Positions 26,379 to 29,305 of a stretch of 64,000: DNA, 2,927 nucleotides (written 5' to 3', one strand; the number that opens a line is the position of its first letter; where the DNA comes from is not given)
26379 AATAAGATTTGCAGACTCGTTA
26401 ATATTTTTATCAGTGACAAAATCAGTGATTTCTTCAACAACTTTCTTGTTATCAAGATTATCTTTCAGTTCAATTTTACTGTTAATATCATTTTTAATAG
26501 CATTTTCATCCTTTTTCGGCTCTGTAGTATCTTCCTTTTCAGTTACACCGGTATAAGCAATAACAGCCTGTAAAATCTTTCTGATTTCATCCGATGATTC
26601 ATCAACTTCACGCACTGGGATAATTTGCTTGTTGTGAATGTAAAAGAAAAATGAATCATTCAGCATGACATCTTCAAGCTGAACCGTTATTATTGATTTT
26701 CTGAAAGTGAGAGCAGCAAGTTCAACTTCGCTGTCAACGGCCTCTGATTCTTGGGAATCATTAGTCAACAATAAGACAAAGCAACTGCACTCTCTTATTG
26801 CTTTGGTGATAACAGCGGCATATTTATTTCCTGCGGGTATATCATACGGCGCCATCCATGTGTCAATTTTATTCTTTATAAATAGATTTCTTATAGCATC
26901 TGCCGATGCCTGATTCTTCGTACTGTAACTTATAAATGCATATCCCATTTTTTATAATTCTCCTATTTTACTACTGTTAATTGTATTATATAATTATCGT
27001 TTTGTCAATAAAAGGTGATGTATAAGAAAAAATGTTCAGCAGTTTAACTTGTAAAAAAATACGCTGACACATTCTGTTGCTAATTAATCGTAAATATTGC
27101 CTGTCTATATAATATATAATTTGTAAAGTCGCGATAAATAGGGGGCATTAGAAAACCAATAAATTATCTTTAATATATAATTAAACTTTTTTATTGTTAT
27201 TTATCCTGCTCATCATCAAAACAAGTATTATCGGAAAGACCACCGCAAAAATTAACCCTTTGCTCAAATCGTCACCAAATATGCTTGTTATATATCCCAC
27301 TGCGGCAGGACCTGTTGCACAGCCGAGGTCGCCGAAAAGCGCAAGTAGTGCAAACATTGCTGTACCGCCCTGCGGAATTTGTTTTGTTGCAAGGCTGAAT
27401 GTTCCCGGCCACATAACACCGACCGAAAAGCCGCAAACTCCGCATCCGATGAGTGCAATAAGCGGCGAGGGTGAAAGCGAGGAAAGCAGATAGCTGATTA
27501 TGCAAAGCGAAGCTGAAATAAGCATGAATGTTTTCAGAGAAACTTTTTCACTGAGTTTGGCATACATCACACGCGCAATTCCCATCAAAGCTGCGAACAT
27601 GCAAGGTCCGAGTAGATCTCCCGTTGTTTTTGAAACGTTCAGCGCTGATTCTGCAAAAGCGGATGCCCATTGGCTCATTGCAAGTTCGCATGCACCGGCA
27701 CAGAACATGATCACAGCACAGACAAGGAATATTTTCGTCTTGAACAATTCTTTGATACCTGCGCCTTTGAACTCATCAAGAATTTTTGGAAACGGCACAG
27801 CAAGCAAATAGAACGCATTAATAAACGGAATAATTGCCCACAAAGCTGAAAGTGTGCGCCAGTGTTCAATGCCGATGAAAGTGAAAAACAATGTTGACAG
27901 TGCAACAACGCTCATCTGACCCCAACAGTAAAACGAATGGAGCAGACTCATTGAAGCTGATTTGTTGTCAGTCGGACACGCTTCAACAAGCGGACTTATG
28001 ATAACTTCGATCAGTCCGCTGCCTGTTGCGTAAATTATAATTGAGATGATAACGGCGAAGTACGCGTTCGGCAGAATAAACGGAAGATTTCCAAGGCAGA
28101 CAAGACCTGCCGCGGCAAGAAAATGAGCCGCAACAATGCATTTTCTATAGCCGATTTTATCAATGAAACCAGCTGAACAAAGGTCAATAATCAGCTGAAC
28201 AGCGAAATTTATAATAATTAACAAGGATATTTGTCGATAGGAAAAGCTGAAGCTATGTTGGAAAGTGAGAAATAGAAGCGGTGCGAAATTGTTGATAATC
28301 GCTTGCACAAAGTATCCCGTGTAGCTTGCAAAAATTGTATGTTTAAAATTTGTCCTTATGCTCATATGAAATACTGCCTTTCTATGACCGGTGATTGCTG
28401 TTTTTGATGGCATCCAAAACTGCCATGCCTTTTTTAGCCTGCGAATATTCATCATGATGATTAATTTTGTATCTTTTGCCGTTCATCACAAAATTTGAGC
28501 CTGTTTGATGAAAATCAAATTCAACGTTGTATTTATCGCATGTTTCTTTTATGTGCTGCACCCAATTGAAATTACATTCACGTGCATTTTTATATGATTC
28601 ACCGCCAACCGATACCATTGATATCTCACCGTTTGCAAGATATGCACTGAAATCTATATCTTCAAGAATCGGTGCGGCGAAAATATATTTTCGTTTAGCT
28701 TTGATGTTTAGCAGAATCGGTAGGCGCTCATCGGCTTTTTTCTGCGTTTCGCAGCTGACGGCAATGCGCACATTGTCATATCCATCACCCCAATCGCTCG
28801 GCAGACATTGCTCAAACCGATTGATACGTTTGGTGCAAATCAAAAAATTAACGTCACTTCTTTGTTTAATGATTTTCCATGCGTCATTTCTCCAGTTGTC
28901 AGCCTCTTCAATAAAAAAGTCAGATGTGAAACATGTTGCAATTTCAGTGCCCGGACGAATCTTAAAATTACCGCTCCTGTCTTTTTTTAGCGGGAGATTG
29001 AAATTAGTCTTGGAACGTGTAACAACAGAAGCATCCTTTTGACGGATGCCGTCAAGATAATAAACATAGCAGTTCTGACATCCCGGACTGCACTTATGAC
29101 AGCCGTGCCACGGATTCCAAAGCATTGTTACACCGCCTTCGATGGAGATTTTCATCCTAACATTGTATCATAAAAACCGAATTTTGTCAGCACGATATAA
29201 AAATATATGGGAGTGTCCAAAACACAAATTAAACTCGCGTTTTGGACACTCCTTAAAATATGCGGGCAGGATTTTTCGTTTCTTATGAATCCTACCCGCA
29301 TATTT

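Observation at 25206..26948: Cytoplasmic TIR domain fused to a BspA-type LRR array, convergent with the giant gene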

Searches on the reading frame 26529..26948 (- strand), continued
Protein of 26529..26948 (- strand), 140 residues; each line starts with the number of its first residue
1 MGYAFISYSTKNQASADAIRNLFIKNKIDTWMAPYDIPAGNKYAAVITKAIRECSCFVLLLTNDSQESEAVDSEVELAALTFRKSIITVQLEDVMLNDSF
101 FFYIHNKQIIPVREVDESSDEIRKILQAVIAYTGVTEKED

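Call 77: search_protein_families(library=padloc, alignment_id=A5, max_evalue=1e-8)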
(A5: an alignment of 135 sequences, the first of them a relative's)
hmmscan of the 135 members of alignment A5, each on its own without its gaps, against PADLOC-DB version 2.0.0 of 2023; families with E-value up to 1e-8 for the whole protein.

A. member 1, L010:1044-2351:+ (435 aa): 0 families

B. families by the number of members that match (of 135 scanned): 56 families (the first 25 are shown)
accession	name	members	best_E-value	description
PDLC04135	mad3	2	1.2e-34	mads_3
PDLC03211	mREase_II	1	4.1e-45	Type II methyl-directed restriction enzyme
PDLC02196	IetA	1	9.8e-39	-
PDLC03210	mREase_II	1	1.5e-38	Type II methyl-directed restriction enzyme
PDLC04232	IetA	1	8.6e-32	-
PDLC02195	IetA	1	9.9e-31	-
PDLC02203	MzaA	1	4.8e-24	-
PDLC03928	PsyrT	1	1.1e-23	-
PDLC04134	mad2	1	4.7e-21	mads_2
PDLC04231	IetA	1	1e-20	-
PDLC00283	PtuA1|PtuA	1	2.9e-18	AAA ATPase domain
PDLC02980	AriA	1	1.4e-17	-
PDLC05062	PDC-S66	1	3.5e-17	-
PDLC00290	PtuA1|PtuA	1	4.5e-17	AAA ATPase domain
PDLC00273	PtuA1|PtuA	1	7.3e-16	AAA ATPase domain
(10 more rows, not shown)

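Call 78: search_dna_similar(query=window:26529-26948:-, collection=phages, mode=protein, max_evalue=0.00001, max_rows=12)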
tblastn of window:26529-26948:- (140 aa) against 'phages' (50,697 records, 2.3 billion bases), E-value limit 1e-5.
No match.

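Call 79: search_dna_similar(query=window:26529-26948:-, collection=plasmids, mode=protein, max_evalue=0.00001, max_rows=12)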
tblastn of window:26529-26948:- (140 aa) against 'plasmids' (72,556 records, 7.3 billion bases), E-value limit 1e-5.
No match.

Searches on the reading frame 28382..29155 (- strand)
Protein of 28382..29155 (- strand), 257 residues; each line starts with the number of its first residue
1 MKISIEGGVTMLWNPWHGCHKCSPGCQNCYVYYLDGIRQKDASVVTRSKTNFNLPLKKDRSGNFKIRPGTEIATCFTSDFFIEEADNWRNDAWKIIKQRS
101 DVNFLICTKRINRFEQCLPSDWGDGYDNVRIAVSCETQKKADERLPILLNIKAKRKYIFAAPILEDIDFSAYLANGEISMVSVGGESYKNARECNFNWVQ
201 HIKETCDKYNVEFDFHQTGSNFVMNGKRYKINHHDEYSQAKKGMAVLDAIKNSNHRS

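Call 62: find_encoding_contigs(protein=window:28382-29155:-, flank=8000, max_places=8)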
Protein window:28382-29155:- (257 aa): 3 contigs read that carry it; 1 place shown.
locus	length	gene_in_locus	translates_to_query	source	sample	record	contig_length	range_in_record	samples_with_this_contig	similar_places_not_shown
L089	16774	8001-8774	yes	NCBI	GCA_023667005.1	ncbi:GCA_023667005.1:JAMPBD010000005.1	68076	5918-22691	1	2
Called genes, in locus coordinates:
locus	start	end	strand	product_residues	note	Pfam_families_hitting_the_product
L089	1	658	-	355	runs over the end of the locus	PF00145:DNA_methylase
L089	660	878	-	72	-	PF13443:HTH_26, PF01381:HTH_3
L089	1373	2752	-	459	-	PF28494:GlyRS_ins_1 (weak), PF00587:tRNA-synt_2b, PF03129:HGTP_anticodon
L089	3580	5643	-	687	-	PF00724:Oxidored_FMN, PF00890:FAD_binding_2 (weak), PF01266:DAO (weak), PF01946:Thi4 (weak), PF03486:HI0933_like (weak), PF07992:Pyr_redox_2, PF13450:NAD_binding_8, PF00070:Pyr_redox, +10 more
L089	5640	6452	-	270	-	PF00106:adh_short, PF13561:adh_short_C2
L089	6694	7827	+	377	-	PF00245:Alk_phosphatase, PF01676:Metalloenzyme, PF00245:Alk_phosphatase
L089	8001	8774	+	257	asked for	PF07505:DUF5131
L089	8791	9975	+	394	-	PF07690:MFS_1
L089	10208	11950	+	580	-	PF13676:TIR_2, PF13306:LRR_5, PF13855:LRR_8 (faint), PF12799:LRR_4 (faint), PF13306:LRR_5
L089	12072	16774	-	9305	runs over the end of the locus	-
